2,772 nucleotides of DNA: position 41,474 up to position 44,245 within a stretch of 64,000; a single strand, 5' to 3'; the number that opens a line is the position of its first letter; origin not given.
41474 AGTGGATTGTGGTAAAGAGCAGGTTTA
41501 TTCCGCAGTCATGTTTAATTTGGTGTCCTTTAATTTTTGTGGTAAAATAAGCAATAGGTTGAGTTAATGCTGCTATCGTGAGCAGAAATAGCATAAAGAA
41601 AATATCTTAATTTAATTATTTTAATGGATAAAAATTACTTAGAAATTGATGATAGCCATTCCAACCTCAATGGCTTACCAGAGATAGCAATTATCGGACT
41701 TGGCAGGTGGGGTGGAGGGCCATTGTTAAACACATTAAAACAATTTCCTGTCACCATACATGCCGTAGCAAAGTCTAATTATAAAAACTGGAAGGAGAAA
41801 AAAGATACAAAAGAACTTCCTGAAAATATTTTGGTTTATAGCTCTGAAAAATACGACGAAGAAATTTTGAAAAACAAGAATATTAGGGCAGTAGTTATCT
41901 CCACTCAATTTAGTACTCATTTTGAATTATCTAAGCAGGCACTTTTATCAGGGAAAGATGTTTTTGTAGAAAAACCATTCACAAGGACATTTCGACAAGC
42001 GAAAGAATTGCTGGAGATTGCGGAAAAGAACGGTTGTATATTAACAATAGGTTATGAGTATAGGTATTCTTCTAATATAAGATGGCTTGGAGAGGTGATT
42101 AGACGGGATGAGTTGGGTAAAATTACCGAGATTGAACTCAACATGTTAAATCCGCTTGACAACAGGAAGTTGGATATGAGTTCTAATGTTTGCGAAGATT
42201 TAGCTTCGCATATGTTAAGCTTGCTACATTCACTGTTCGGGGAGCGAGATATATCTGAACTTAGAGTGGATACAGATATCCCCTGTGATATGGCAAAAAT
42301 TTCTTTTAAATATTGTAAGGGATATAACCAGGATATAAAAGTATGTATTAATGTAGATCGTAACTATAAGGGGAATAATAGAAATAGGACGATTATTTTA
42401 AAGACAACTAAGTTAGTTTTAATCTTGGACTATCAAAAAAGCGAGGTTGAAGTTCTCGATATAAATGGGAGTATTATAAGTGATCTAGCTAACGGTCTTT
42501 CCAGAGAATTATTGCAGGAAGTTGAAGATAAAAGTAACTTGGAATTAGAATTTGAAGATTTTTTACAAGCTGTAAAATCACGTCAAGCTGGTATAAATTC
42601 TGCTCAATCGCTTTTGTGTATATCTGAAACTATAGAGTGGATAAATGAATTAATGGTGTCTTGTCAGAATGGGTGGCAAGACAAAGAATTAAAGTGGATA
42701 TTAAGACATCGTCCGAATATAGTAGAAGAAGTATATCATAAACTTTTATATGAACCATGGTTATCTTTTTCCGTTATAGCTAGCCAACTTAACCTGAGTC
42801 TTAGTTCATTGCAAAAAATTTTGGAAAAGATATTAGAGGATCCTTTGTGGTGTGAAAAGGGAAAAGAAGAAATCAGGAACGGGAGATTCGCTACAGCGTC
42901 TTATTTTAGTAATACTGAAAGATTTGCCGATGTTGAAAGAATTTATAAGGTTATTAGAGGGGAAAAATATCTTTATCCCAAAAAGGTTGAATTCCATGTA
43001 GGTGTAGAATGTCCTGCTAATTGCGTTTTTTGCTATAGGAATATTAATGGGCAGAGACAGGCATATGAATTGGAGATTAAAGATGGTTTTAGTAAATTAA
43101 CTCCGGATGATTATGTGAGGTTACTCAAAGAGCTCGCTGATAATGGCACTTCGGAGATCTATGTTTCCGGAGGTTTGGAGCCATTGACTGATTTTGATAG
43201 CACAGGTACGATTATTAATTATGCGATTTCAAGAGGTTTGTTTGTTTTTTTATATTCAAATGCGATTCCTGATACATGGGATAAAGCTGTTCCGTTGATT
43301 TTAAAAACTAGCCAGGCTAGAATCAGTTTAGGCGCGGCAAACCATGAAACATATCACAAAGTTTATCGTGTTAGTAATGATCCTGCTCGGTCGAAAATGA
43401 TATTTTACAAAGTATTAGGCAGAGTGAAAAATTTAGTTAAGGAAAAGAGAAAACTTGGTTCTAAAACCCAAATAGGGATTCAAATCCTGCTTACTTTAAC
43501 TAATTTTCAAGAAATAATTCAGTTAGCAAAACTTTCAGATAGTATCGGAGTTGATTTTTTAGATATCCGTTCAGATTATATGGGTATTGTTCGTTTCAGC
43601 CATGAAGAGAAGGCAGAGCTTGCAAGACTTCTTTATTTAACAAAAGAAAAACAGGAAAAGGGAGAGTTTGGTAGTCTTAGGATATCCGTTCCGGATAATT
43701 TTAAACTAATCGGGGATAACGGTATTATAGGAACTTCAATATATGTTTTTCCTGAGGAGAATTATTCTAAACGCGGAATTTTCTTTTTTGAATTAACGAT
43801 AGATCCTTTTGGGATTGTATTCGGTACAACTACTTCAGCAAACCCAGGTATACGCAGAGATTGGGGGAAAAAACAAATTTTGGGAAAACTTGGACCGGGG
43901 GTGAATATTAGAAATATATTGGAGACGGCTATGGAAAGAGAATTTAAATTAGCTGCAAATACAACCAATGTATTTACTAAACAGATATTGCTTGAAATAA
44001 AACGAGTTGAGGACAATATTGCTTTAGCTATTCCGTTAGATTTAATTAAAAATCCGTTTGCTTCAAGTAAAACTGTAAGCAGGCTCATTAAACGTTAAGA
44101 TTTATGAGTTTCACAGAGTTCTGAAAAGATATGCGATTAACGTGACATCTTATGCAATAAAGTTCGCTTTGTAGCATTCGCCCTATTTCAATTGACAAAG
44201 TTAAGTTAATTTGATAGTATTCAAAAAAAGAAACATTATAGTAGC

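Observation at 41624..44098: Gfo/Idh/MocA dehydrogenase fused to a radical SAM domain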

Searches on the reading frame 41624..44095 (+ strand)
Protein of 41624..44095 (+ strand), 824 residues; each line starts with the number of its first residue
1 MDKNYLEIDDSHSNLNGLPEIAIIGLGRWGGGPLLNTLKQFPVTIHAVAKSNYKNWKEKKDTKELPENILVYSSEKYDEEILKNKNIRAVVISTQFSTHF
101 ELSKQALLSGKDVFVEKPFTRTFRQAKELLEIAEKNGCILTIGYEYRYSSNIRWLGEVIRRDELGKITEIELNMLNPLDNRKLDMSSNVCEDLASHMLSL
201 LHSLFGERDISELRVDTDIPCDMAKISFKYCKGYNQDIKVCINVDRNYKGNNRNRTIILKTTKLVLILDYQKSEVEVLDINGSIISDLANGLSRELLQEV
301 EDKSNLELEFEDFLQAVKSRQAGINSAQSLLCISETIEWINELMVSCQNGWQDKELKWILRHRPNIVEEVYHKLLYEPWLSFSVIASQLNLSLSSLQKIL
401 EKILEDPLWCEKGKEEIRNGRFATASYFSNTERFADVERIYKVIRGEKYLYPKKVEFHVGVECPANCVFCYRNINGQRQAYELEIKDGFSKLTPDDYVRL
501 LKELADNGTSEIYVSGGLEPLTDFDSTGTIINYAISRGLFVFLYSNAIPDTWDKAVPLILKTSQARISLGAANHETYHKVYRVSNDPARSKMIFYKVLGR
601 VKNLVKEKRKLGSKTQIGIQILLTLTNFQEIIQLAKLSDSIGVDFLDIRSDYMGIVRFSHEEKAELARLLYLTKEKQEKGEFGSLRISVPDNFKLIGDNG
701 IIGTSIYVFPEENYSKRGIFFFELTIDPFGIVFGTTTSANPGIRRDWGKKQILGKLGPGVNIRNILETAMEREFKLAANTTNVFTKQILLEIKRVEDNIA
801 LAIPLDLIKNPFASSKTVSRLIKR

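Call 3: search_protein_families(library=pfam, proteins=[window:41624-44095:+], max_evalue=1)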
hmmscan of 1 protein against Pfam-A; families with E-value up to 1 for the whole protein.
window:41624-44095:+ (824 aa): 4 families
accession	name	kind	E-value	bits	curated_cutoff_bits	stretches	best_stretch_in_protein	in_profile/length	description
PF01408.29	GFO_IDH_MocA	-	1e-17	65.4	24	1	21-144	3-120/120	Oxidoreductase family, NAD-binding Rossmann fold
PF04055.27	Radical_SAM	-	9.2e-10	39.4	29.5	1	461-587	5-126/166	Radical SAM superfamily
PF22725.1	GFO_IDH_MocA_C3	-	0.0033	17.9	27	1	155-255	4-113/124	GFO/IDH/MocA C-terminal domain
PF02894.22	GFO_IDH_MocA_C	-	0.033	14.4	22.9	1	158-214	3-67/218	Oxidoreductase family, C-terminal alpha/beta domain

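Call 4: search_protein_families(library=ncbifam, proteins=[window:41624-44095:+], max_evalue=1)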
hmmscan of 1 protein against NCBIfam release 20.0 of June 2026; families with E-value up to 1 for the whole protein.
window:41624-44095:+ (824 aa): 18 families
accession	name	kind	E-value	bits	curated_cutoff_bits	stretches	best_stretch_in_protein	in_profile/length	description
NF007574.0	PRK10206.1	equivalog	7e-18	64.8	352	1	78-209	57-191/345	oxidoreductase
TIGR04380.1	myo_inos_iolG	equivalog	1e-17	64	355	1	20-177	3-155/330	inositol 2-dehydrogenase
NF008607.0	PRK11579.1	subfamily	3.1e-17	62.6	330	1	78-208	56-192/346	oxidoreductase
TIGR04426.1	rSAM_desII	equivalog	3.3e-17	62.4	450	1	424-678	85-335/468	dTDP-4-amino-4,6-dideoxy-D-glucose ammonia-lyase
NF040723.1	UDP-GlcNAcDh_Arch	equivalog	5.6e-17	62.2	450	1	63-321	39-278/302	UDP-N-acetylglucosamine 3-dehydrogenase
NF041392.1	XylDh_Gfo6_Halo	equivalog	2.8e-12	46.1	350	1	17-179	15-175/350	D-xylose 1-dehydrogenase Gfo6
NF052679.1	InsChiInosDhIolG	equivalog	1e-10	41.2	540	1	45-206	30-186/343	bifunctional inositol 2-dehydrogenase/D-chiro-inositol 1-dehydrogenase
NF058561.1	BT_2158_fam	equivalog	3.8e-10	38.9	750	1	84-174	94-184/487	glycoside 3-dehydrogenase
NF052479.1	LevoglcsnDh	equivalog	6.3e-10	38.3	650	1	79-173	66-160/386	levoglucosan dehydrogenase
NF058563.1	BT_2159_fam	equivalog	3.6e-08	32.8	650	1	21-174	3-150/350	disaccharide 3-dehydrogenase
NF038283.1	viperin_w_prok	equivalog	1.3e-06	27.9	180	1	453-631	2-170/281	viperin family antiviral radical SAM protein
TIGR04317.1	W_rSAM_matur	equivalog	1.5e-06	27.6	380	1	453-646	4-179/349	tungsten cofactor oxidoreductase radical SAM maturase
TIGR04100.1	rSAM_pair_X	hypoth_equivalog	0.00013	21.6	262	1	449-589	4-147/197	TIGR04100 family radical SAM protein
TIGR02668.1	moaA_archaeal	equivalog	0.00023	20.2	325.25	1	455-527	12-74/303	GTP 3',8-cyclase MoaA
TIGR02109.1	PQQ_syn_pqqE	equivalog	0.0066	15.4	381.35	1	458-555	12-98/358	pyrroloquinoline quinone biosynthesis protein PqqE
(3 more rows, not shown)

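Call 11: find_homologous_proteins(query=window:41624-44095:+, max_evalue=0.001)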
Query window:41624-44095:+ (824 aa): 8 proteins with E <= 0.001 among 8000 candidates.
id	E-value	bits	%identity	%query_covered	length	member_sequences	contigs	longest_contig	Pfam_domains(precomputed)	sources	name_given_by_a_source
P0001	0.0e+0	1743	96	100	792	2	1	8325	PF01408.29,PF04055.28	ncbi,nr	ncbi:Gfo/Idh/MocA family oxidoreductase [Candidatus Desantisbacteria bacterium]|nr:Gfo/Idh/MocA fami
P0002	1.8e-115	405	53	39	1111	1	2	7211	PF01408.29,PF04055.28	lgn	-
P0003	3.3e-97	345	52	30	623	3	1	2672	PF01408.29,PF04055.28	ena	-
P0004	6.4e-87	311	42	39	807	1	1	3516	PF01408.29,PF04055.28,PF13353.12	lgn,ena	-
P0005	4.8e-17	79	36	23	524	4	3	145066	PF01408.29,PF22725.2,PF14602.13,PF02894.23,PF00132.31,PF25087.2,PF25084.2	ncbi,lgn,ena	-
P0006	5.0e-15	73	36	23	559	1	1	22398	PF01408.29,PF22725.2,PF14602.13,PF02894.23,PF00132.31,PF25087.2,PF25084.2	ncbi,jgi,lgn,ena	-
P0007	1.1e-14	72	33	23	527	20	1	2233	PF01408.29,PF22725.2,PF14602.13,PF02894.23,PF00132.31,PF25087.2,PF25084.2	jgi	jgi:UDP-2-acetamido-3-amino-2,3-dideoxy-glucuronate N-acetyltransferase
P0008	3.0e-14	70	33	23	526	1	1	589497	PF01408.29,PF22725.2,PF14602.13,PF00132.31,PF25087.2,PF25084.2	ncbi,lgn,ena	-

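Call 16: search_solved_structures(query=window:41624-44095:+, max_evalue=0.01)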
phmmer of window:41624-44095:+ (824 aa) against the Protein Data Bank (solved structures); distinct sequences matched with E-value up to 0.01: 72 (the best 60 are shown).
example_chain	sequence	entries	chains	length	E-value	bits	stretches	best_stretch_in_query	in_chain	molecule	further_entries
3f4l_A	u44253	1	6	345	1e-15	60.1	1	77-209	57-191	Putative oxidoreductase yhhX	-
3hnp_A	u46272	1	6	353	6e-14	54.2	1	74-174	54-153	Oxidoreductase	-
3fhl_A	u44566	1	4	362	1.6e-13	52.8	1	73-206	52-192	Putative oxidoreductase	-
3i23_A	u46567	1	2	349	6.6e-13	50.7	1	79-210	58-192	Oxidoreductase, Gfo/Idh/MocA family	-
3fd8_A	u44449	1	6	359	7.1e-13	50.6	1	79-210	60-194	Oxidoreductase, Gfo/Idh/MocA family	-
3e82_A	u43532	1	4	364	6.3e-11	44.2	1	56-173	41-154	Putative oxidoreductase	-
3kux_A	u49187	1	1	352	1.2e-10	43.3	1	82-207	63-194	Putative oxidoreductase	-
3ezy_A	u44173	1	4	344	4.2e-10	41.5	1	21-219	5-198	Dehydrogenase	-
3evn_A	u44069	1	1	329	5.8e-10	41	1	79-206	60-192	Oxidoreductase, Gfo/Idh/MocA family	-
3dty_A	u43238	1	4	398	3.1e-08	35.3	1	76-177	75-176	Oxidoreductase, Gfo/Idh/MocA family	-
4fb5_A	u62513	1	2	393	4.6e-08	34.7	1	84-208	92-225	Probable oxidoreductase protein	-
8hzv_A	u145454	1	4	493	4.8e-08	34.7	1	425-676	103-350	Radical S-Adenosyl-L-methionine Enzyme DesII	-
3m2t_A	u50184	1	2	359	4.9e-08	34.6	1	84-174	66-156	Probable dehydrogenase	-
8hzy_A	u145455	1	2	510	5.3e-08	34.5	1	425-676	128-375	DesII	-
7bvj_A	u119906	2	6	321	7.4e-08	34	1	87-229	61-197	Oxidoreductase, NAD-binding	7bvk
3rbv_A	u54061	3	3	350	0.00096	20.4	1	80-170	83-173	Sugar 3-ketoreductase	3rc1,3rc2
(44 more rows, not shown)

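Call 18: find_encoding_contigs(protein=P0002, flank=10000)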
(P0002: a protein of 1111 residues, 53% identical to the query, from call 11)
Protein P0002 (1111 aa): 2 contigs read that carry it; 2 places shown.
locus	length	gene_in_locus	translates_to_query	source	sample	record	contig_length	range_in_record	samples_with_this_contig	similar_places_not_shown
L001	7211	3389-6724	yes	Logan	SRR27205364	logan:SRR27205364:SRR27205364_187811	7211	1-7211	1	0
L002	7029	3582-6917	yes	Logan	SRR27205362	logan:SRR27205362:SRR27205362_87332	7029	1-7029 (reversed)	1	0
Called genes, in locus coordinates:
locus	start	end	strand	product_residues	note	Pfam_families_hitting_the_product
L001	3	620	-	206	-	?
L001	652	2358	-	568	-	PF13231:PMT_2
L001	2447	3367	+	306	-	PF01073:3Beta_HSD, PF01370:Epimerase, PF02719:Polysacc_synt_2, PF04321:RmlD_sub_bind, PF13460:NAD_binding_10, PF16363:GDP_Man_Dehyd, PF07993:NAD_binding_4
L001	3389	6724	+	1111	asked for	PF04055:Radical_SAM, PF01408:GFO_IDH_MocA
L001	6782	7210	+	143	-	?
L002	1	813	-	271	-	?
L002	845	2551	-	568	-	PF13231:PMT_2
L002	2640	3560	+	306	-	PF01073:3Beta_HSD, PF01370:Epimerase, PF02719:Polysacc_synt_2, PF04321:RmlD_sub_bind, PF13460:NAD_binding_10, PF16363:GDP_Man_Dehyd, PF07993:NAD_binding_4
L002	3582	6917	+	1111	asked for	PF04055:Radical_SAM, PF01408:GFO_IDH_MocA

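Call 19: find_encoding_contigs(protein=P0004, flank=10000)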
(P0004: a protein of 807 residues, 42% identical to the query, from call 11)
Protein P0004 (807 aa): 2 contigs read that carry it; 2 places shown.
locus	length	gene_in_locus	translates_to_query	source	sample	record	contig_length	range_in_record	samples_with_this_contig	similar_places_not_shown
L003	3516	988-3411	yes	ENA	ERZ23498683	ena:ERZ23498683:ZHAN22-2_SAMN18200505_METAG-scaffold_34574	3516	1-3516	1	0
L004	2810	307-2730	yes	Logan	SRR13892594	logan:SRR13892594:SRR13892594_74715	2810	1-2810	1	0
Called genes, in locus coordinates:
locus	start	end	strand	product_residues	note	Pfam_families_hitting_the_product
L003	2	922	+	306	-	?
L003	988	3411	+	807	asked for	PF13353:Fer4_12 (faint), PF04055:Radical_SAM, PF01408:GFO_IDH_MocA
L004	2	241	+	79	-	?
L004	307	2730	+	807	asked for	PF13353:Fer4_12 (faint), PF04055:Radical_SAM, PF01408:GFO_IDH_MocA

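Call 20: find_encoding_contigs(protein=P0001, flank=10000)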
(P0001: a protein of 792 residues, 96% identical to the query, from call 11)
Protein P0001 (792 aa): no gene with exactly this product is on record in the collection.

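Call 22: search_protein_families(library=pfam, proteins=[L003:2-922:+, L001:6782-7210:+, L001:3-620:-, P0002, P0004], max_evalue=0.01)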
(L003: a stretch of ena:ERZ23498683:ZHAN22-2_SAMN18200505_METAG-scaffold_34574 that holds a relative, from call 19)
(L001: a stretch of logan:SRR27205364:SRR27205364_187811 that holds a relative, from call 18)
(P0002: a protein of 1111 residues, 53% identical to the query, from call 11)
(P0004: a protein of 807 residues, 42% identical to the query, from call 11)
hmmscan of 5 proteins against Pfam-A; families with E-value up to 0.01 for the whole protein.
L003:2-922:+ (306 aa): 2 families
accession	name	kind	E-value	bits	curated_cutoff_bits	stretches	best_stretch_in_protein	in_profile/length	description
PF04055.27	Radical_SAM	-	2.6e-23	83.5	29.5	1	66-232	1-166/166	Radical SAM superfamily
PF17544.7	DUF5460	-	0.00058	19.4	25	1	131-209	190-267/375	Family of unknown function (DUF5460)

L001:6782-7210:+ (143 aa): 8 families
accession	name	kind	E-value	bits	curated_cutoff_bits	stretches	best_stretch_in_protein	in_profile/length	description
PF16363.11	GDP_Man_Dehyd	-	2.5e-44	152.5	27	1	4-143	1-149/332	GDP-mannose 4,6 dehydratase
PF01370.27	Epimerase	-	1.8e-35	122.9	20.9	1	4-139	2-131/240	NAD dependent epimerase/dehydratase family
PF01073.25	3Beta_HSD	-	3.1e-19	69.5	22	1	4-140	1-134/280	3-beta hydroxysteroid dehydrogenase/isomerase family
PF02719.21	Polysacc_synt_2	-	2.5e-18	66.8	20.2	1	3-125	1-130/293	Polysaccharide biosynthesis protein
PF07993.18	NAD_binding_4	-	2.1e-13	50.5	20.1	1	5-137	1-150/258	Male sterility protein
PF04321.23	RmlD_sub_bind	-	6e-13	48.9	27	1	1-143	1-121/287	RmlD substrate binding domain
PF13460.12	NAD_binding_10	-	6.9e-10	39.5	27.2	1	7-132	1-107/184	NAD(P)H-binding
PF05368.20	NmrA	-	3.5e-05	24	27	1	2-118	4-102/298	NmrA-like family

L001:3-620:- (206 aa): 1 family
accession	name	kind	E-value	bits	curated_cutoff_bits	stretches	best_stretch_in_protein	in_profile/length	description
PF13439.12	Glyco_transf_4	-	4.7e-05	23.9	28.5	1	14-177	2-166/170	Glycosyltransferase Family 4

P0002 (1111 aa): 5 families
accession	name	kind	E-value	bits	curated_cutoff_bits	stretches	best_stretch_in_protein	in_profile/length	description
PF01408.29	GFO_IDH_MocA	-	1.3e-21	77.9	24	1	810-933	2-120/120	Oxidoreductase family, NAD-binding Rossmann fold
PF04055.27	Radical_SAM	-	2.7e-08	34.6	29.5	1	443-602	4-142/166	Radical SAM superfamily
PF13353.11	Fer4_12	-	5.2e-05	24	22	1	442-550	11-111/137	4Fe-4S single cluster domain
PF02894.22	GFO_IDH_MocA_C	-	0.00022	21.6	22.9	1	945-1056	1-95/218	Oxidoreductase family, C-terminal alpha/beta domain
PF22725.1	GFO_IDH_MocA_C3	-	0.00034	21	27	1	943-1006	3-72/124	GFO/IDH/MocA C-terminal domain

P0004 (807 aa): 5 families
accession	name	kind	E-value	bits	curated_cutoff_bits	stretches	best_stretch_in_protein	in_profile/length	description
PF01408.29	GFO_IDH_MocA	-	8.3e-20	72.1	24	1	487-607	3-120/120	Oxidoreductase family, NAD-binding Rossmann fold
PF04055.27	Radical_SAM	-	7.2e-13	49.5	29.5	1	134-290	3-144/166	Radical SAM superfamily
PF13353.11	Fer4_12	-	4e-06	27.6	22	1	137-236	14-114/137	4Fe-4S single cluster domain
PF02894.22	GFO_IDH_MocA_C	-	0.0013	19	22.9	1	619-778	1-188/218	Oxidoreductase family, C-terminal alpha/beta domain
PF22725.1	GFO_IDH_MocA_C3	-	0.0027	18.2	27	1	616-669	2-62/124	GFO/IDH/MocA C-terminal domain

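Call 62: list_cluster_members(proteins=[P0001, window:41624-44095:+, P0133, P0029])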
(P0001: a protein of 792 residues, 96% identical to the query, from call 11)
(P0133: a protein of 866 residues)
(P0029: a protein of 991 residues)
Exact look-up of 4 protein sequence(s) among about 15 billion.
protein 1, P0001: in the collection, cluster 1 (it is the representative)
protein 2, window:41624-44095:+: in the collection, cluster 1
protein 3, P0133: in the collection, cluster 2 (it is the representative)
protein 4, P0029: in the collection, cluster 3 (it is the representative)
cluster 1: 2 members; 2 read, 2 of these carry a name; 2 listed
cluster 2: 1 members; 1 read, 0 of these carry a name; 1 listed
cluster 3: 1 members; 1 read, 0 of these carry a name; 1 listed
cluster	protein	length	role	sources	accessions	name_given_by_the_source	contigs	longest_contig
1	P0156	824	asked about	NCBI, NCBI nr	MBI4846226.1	MAG: Gfo/Idh/MocA family oxidoreductase [Candidatus Omnitrophica bacterium] | Gfo/Idh/MocA family oxidoreductase [Candidatus Omnitrophota bacterium]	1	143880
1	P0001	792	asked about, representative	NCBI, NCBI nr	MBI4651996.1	Gfo/Idh/MocA family oxidoreductase [Candidatus Desantisbacteria bacterium]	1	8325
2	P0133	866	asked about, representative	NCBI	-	-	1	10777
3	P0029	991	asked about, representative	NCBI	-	-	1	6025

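Call 87: predict_structure(alignment_id=A5)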
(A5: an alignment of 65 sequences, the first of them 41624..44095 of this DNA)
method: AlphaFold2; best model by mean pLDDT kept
length: 824 residues; sequences in the alignment: 65
mean_pLDDT: 88.5   pTM: 0.69
mean pLDDT of the five models: 88.5, 87.8, 87.5, 87.4, 87.1
residues with pLDDT >= 90: 559; 70-90: 177; 50-70: 68; < 50: 20
segments of 3 or more residues with pLDDT < 50: 1-7, 699-701, 817-824
pLDDT, mean of each block of 10 residues (from residue 1): 45 68 95 94 96 96 96 96 97 96 98 96 96 98 95 92 94 77 79 94 91 82 85 75 80 89 94 91 75 66 93 95 94 94 76 75 90 93 92 91 91 86 79 80 82 95 93 73 85 97 96 92 98 98 98 98 98 98 96 98 98 98 96 98 95 85 91 94 92 53 65 90 95 93 82 94 93 80 89 94 91 59 39
secondary structure, 60 per line:
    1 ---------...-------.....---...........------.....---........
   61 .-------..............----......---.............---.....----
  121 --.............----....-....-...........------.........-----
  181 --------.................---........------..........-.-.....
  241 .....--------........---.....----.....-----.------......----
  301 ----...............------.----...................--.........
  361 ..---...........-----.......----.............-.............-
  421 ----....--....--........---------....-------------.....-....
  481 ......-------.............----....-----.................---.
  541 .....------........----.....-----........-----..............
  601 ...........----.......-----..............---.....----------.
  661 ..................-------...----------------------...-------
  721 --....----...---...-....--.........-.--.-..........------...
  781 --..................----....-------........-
elements in order (helices of 4 or more, strands of 3 or more residues): E20-24 H28-38 E45-49 H53-61 E69-73 H74-82 E87-92 H96-108 E112-116 H123-135 E140-143 H145-148 H150-160 E167-175 H189-205 E209-216 E223-232 E236-245 E254-261 E265-269 E274-278 H291-296 H305-319 H331-349 H352-362 H366-376 H382-388 H393-405 H407-419 H425-428 H431-434 H437-444 E454-457 H471-475 H477-486 H494-506 E511-514 H520-536 E540-545 H552-559 E564-568 H574-581 H587-611 E616-622 H628-641 E645-649 H660-678 E686-688 E723-726 E731-733 H741-744 H747-751 E752-755 H762-771 H783-800 H805-808 H816-823
